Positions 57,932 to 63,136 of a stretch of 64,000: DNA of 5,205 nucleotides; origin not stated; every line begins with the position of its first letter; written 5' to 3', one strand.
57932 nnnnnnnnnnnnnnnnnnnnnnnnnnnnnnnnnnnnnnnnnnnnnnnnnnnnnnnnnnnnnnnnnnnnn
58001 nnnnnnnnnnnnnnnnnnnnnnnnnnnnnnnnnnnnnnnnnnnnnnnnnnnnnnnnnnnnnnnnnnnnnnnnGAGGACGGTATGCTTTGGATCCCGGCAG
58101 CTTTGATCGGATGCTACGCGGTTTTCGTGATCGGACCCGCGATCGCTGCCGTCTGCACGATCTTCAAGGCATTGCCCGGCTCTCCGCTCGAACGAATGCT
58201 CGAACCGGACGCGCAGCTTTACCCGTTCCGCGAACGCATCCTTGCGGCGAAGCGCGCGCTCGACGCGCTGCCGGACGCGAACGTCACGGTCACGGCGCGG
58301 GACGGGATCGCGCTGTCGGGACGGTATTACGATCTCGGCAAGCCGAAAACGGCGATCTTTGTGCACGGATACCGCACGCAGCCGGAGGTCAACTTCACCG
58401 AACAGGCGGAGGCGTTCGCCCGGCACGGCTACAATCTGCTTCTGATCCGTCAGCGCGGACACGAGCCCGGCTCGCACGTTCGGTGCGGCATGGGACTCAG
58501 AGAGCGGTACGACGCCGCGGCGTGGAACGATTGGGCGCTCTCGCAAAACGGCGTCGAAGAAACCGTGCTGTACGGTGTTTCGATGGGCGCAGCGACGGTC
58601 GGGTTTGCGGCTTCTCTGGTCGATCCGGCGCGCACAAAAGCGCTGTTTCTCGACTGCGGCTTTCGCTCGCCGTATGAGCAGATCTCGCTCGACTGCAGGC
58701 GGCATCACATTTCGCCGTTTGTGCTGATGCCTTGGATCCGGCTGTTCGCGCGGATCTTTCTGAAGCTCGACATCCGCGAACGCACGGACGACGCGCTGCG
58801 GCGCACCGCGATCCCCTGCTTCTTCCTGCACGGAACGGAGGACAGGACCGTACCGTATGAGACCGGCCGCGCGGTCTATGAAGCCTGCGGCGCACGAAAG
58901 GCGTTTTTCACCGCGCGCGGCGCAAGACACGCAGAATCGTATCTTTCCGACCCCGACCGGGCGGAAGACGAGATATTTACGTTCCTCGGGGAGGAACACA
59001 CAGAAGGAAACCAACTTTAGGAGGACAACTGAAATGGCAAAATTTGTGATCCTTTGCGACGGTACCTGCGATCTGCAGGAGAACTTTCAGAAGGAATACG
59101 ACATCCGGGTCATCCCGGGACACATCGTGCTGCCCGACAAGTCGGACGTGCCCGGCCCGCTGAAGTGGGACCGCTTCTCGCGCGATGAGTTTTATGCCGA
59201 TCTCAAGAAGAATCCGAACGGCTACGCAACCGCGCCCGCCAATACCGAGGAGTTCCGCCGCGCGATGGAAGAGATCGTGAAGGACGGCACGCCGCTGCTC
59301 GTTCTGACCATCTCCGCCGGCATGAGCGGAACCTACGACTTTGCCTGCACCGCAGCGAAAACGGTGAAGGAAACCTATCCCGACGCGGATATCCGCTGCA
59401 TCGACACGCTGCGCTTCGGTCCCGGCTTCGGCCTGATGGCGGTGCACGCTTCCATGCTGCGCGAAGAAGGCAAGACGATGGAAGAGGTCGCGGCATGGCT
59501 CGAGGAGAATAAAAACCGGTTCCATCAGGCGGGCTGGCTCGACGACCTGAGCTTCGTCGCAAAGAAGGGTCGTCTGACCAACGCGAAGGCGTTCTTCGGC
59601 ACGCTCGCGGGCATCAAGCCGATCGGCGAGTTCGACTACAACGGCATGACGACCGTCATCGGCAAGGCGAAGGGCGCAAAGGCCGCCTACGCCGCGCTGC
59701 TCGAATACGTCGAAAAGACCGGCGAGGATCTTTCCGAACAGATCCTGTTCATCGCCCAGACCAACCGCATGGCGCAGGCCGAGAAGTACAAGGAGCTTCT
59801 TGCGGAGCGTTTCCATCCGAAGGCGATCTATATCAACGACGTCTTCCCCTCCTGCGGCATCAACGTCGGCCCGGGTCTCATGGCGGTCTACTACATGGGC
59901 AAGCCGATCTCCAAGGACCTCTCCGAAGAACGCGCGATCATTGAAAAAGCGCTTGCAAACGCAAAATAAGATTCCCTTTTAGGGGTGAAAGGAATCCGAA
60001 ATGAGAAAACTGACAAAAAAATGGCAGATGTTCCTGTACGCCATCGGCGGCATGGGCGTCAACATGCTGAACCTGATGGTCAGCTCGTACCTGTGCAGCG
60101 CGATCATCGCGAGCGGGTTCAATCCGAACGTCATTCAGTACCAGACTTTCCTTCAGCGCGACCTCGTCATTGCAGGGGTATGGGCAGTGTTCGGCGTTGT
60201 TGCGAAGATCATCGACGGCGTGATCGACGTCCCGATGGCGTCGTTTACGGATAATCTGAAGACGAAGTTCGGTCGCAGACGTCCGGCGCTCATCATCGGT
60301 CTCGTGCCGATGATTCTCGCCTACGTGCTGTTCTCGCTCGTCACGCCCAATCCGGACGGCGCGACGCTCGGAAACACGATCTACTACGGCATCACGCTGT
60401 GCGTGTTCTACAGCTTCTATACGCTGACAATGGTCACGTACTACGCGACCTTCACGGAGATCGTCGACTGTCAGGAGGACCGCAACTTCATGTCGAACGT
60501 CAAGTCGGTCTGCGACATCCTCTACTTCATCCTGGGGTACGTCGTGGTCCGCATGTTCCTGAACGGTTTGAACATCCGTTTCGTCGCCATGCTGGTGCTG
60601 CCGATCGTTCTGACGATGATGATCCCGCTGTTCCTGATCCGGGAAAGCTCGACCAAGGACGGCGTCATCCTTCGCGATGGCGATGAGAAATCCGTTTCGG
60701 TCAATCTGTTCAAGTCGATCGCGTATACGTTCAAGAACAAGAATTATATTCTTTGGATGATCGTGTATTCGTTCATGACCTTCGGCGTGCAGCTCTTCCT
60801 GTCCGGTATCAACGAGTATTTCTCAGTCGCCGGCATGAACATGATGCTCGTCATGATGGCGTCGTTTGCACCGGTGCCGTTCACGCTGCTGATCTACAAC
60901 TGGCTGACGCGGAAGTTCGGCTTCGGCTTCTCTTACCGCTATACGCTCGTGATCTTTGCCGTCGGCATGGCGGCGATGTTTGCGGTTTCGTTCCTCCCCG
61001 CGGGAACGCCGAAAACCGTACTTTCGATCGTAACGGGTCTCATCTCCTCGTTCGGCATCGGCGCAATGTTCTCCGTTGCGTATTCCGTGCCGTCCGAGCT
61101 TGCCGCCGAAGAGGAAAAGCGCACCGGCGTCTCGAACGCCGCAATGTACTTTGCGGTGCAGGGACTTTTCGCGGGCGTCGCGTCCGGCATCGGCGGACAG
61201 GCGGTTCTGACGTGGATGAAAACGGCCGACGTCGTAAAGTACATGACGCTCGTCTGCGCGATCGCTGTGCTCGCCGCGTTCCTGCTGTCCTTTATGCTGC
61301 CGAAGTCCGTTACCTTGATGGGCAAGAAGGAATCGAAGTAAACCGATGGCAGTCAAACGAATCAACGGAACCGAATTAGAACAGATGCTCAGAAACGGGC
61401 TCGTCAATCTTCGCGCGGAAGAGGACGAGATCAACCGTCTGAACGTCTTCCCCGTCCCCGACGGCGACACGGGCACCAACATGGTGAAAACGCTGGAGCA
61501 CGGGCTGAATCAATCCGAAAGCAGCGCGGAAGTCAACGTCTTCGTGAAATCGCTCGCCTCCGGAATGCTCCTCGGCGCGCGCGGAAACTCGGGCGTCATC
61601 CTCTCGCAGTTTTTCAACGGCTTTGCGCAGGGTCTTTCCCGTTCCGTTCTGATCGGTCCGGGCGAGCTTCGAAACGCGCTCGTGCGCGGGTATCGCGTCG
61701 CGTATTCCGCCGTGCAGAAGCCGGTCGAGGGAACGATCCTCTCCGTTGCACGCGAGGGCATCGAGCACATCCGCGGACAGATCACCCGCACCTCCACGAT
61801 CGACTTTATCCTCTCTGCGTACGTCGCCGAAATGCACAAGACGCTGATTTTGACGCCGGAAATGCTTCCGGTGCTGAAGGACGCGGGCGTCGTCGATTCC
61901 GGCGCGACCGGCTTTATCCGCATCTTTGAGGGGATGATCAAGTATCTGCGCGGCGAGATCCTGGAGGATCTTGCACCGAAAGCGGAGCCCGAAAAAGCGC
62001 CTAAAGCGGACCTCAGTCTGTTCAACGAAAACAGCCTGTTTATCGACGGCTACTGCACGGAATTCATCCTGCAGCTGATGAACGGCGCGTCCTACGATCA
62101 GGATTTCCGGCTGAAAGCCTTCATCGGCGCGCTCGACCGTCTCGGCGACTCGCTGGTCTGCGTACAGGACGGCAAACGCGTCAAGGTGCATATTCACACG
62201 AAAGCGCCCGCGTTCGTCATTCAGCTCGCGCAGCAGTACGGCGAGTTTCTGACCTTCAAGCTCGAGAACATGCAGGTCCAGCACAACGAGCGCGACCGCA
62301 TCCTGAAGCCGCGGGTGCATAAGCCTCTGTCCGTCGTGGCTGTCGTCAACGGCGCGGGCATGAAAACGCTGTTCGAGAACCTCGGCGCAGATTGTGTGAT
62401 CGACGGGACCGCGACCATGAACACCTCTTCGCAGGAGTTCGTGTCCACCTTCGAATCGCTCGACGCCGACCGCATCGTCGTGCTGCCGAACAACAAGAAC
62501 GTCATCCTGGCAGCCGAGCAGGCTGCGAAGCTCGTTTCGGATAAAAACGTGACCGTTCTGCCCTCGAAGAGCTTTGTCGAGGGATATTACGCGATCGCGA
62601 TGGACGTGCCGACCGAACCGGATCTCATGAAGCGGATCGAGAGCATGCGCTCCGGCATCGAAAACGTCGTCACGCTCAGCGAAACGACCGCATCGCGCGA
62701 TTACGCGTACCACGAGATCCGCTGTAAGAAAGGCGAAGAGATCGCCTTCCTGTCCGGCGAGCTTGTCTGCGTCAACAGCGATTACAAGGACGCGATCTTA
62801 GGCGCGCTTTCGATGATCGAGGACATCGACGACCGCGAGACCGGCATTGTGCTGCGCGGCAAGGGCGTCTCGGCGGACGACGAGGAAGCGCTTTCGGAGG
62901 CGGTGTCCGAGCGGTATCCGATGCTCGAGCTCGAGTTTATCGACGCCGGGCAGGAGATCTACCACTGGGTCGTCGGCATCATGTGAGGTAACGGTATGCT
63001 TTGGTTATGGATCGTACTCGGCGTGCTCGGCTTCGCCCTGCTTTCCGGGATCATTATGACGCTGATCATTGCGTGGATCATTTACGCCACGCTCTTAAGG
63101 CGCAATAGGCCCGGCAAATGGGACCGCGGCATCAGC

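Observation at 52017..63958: Self-contained 11-gene acyl-activation / lipid-remodelling operon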

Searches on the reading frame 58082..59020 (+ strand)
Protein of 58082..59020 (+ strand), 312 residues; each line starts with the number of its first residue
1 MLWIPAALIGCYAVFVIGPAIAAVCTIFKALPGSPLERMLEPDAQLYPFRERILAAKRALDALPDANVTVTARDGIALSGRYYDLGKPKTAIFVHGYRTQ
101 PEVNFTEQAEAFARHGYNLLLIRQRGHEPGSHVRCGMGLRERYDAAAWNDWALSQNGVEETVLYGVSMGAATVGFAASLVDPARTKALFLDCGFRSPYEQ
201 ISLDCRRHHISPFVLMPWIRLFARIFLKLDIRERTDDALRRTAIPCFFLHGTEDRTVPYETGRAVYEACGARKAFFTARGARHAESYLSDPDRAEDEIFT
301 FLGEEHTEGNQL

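Call 3: search_protein_families(library=pfam, proteins=[window:58082-59020:+], max_evalue=0.01)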
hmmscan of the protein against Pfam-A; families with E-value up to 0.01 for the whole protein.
window:58082-59020:+ (312 aa): 4 families
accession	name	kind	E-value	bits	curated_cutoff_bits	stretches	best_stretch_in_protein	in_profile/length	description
PF12146.15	Hydrolase_4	-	6.9e-11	42.3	27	2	231-284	179-233/239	Serine aminopeptidase, S33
PF00561.26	Abhydrolase_1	-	1.1e-09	38.8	25.8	1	92-197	4-106/245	alpha/beta hydrolase fold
PF12697.13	Abhydrolase_6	-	7.8e-07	30.4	26.3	1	92-293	2-213/217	Alpha/beta hydrolase family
PF02129.25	Peptidase_S15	-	0.00039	20.6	23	1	106-200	41-135/262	X-Pro dipeptidyl-peptidase (S15 family)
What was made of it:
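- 58082..59020 (+): g7: alpha/beta hydrolase with an N-terminal TM anchor and a Ser nucleophile. PF12146 and PF00561 (call 3).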

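Call 6: search_protein_families(library=ncbifam, proteins=[window:58082-59020:+], max_evalue=0.01)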
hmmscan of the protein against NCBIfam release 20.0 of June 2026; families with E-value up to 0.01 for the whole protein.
window:58082-59020:+ (312 aa): 6 families
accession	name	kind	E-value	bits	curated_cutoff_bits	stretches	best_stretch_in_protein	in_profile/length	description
NF047920.1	lactonase_UilS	equivalog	3.5e-07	30.2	400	1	74-178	9-117/285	UilS family quorum-quenching N-acyl-homoserine lactonase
TIGR02427.1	protocat_pcaD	equivalog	0.0018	17.7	255.85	0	237-302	187-250/251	3-oxoadipate enol-lactonase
NF053693.1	esterase_mleCBF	exception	0.0054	16.1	564.5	1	237-283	215-260/279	CBF family alpha/beta fold macrolide esterase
NF033124.1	estX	equivalog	0.0064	15.6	600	0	233-283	212-261/280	macrolide esterase EstX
NF053684.1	esterase_mleBCA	exception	0.007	15.5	570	0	236-285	217-265/281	BCA family alpha/beta fold macrolide esterase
NF052610.1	macro_16_ester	equivalog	0.0086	15.5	420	0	235-270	215-250/281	alpha/beta fold macrolide esterase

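Call 26: search_solved_structures(query=window:58082-59020:+, max_evalue=0.1)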
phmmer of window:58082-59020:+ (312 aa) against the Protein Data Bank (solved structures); distinct sequences matched with E-value up to 0.1: 31.
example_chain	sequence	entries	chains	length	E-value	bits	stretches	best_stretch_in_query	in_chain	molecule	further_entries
5g59_A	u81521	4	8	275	5.9e-07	32.4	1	67-267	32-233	ESTERASE | Uncharacterized protein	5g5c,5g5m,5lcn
1bro_A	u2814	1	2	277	2.9e-06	30.2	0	239-284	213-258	BROMOPEROXIDASE A2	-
1a7u_A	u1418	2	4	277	3e-06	30.1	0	239-284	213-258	CHLOROPEROXIDASE T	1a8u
4iq4_A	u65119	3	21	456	1.4e-05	27.9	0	240-286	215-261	Non-haem bromoperoxidase BPO-A2, Matrix protein 1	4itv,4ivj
1brt_A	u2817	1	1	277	2e-05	27.4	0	239-284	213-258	BROMOPEROXIDASE A2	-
3vdx_A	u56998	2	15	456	2.3e-05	27.2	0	240-285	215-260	Designed 16nm tetrahedral protein cage containing Non-haem bromoperoxidase BPO-A2 and Matr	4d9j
7d78_D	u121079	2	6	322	7.5e-05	25.5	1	72-200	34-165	DltD domain-containing protein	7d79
1hkh_A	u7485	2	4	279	0.00017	24.3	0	75-173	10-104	GAMMA LACTAMASE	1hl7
4qes_A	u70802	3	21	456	0.00025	23.8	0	240-286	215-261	Non-haem bromoperoxidase BPO-A2, Matrix protein 1 chimera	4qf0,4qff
3fob_A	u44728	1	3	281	0.00031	23.5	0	230-280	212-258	Bromoperoxidase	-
7yii_A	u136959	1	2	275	0.00035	23.3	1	234-302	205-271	Non-heme haloperoxidase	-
4rnc_A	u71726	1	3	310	0.00045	23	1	235-303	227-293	Esterase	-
4dgq_A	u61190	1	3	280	0.0008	22.2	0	66-147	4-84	Non-heme chloroperoxidase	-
1a88_A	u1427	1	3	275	0.00084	22.1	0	235-262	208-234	CHLOROPEROXIDASE L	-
1a8s_A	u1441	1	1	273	0.0025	20.5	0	69-173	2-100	CHLOROPEROXIDASE F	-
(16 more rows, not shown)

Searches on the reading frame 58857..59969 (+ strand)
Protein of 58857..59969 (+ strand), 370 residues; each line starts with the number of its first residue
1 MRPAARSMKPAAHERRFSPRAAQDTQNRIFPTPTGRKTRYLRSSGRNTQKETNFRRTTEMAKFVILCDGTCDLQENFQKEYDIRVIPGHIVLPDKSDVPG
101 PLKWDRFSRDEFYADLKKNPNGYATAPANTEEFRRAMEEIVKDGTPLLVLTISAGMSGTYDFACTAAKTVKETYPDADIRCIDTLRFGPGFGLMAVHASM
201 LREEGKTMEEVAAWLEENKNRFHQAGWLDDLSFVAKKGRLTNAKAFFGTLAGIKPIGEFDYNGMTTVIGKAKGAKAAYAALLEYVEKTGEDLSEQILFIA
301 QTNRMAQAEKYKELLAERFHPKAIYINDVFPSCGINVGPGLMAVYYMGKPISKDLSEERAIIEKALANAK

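Call 3: search_protein_families(library=pfam, proteins=[window:58857-59969:+], max_evalue=0.01)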
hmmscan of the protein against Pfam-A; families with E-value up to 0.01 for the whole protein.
window:58857-59969:+ (370 aa): 1 family
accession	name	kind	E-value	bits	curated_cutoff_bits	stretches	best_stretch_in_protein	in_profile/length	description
PF02645.21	DegV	-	2.1e-57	195.1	27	1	62-347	1-278/280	Uncharacterised protein, DegV family COG1307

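Call 6: search_protein_families(library=ncbifam, proteins=[window:58857-59969:+], max_evalue=0.01)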
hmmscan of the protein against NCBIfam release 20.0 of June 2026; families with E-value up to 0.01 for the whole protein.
window:58857-59969:+ (370 aa): 2 families
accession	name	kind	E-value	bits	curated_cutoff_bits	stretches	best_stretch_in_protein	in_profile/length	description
TIGR00762.1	DegV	domain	1.8e-59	201.2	99.7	1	64-347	2-276/276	DegV family EDD domain-containing protein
NF038249.1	fatty_FakB1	equivalog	2.5e-27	95.8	350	1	62-352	2-285/286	fatty acid kinase binding subunit FakB1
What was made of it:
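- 59034..59969 (+): g8: DegV/FakB fatty-acid-binding protein. TIGR00762 scores 201 bits, above its cut-off of 99.7 (calls 3, 6).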

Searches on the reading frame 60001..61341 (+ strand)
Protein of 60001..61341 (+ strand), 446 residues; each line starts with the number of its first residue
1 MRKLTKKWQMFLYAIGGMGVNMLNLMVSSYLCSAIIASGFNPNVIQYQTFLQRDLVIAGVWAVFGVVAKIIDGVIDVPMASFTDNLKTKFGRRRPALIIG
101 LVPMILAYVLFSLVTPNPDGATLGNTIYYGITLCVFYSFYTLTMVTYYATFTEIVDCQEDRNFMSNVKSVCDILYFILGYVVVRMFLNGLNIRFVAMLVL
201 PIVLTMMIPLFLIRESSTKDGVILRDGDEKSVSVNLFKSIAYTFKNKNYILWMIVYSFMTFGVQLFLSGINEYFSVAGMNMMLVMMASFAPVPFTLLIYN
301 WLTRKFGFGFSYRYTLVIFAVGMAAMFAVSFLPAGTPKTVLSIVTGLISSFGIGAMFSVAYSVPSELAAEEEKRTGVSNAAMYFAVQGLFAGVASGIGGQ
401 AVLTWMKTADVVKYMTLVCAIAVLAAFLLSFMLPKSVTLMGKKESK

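Call 3: search_protein_families(library=pfam, proteins=[window:60001-61341:+], max_evalue=0.01)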
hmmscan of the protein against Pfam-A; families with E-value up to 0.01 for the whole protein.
window:60001-61341:+ (446 aa): 2 families
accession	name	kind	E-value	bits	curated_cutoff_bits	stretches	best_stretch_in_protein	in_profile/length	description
PF13347.12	MFS_2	-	3.5e-25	88.9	27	1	12-410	1-385/427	MFS/sugar transport protein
PF07690.21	MFS_1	-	4.6e-12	46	33.4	1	29-385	4-340/347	Major Facilitator Superfamily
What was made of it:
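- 60001..61341 (+): g9: MFS_2 (GPH-like) transporter, substrate unknown. PF13347 E 4e-25 (call 3).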

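Call 6: search_protein_families(library=ncbifam, proteins=[window:60001-61341:+], max_evalue=0.01)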
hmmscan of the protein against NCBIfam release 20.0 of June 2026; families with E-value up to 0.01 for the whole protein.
window:60001-61341:+ (446 aa): 1 family
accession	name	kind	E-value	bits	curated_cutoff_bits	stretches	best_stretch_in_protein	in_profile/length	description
TIGR00792.1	gph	subfamily_domain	1.3e-09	37.2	231.35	1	11-406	2-378/437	glycoside-pentoside-hexuronide (GPH):cation symporter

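Call 17: search_solved_structures(query=window:60001-61341:+, max_evalue=0.01)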
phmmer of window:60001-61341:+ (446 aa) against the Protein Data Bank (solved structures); distinct sequences matched with E-value up to 0.01: 0.

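Call 52: search_solved_structures(query=A2, max_evalue=1)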
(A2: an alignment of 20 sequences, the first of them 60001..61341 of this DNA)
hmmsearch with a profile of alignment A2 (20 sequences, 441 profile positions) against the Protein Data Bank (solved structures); distinct sequences matched with E-value up to 1: 1.
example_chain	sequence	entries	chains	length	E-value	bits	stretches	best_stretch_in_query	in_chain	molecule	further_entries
8bb6_A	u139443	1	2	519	0.00012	24.3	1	56-254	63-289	Sucrose transport protein SUC1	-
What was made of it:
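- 60001..61341 (+): No PDB relative by phmmer (call 17); by profile only SUC1, E 1e-4 (call 52).
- On Aas/LplT lysophospholipid reacylation system: PDB searches find only SUC1 (calls 17, 52).
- Closest known: Aas/LplT lysophospholipid repair system of Gram-negative bacteria. Different: The MFS belongs to MFS_2 and shows no LplT signal (calls 6, 17, 52).
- Tried and rejected: Nothing by phmmer or by profile (calls 17, 52).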

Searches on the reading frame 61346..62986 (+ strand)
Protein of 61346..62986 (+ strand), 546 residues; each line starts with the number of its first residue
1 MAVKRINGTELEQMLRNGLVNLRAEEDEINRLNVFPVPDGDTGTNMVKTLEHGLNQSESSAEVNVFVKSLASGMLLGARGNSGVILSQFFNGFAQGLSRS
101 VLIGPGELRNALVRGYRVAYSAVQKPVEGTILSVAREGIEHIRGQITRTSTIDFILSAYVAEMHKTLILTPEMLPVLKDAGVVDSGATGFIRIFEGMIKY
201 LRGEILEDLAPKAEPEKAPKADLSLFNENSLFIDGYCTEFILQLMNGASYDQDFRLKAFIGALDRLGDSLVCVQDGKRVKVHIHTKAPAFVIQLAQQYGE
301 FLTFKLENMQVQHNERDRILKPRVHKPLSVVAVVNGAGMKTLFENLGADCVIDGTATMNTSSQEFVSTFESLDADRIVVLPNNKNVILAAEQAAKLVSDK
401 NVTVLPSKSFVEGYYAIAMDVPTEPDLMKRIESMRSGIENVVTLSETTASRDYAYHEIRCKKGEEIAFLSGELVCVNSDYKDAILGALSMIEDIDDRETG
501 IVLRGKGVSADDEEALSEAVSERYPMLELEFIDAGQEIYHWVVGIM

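Call 3: search_protein_families(library=pfam, proteins=[window:61346-62986:+], max_evalue=0.01)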
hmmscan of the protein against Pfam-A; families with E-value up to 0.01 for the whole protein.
window:61346-62986:+ (546 aa): 3 families
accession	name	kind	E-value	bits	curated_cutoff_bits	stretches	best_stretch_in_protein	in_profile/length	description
PF13684.11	FakA-like_C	-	1.7e-54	184.9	23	1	330-545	2-215/216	Fatty acid kinase subunit A-like, C-terminal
PF02734.22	Dak2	-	2.2e-33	116.1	27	1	36-198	1-173/174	DAK2 domain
PF21645.3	FakA-like_M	-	1e-23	83.4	24.9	1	235-315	3-79/80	Fatty acid kinase subunit A-like, middle domain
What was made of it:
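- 61346..62986 (+): g10: FakA fatty acid kinase ATP-binding subunit. Dak2, FakA-like_M and FakA-like_C all score above their cut-offs (call 3).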
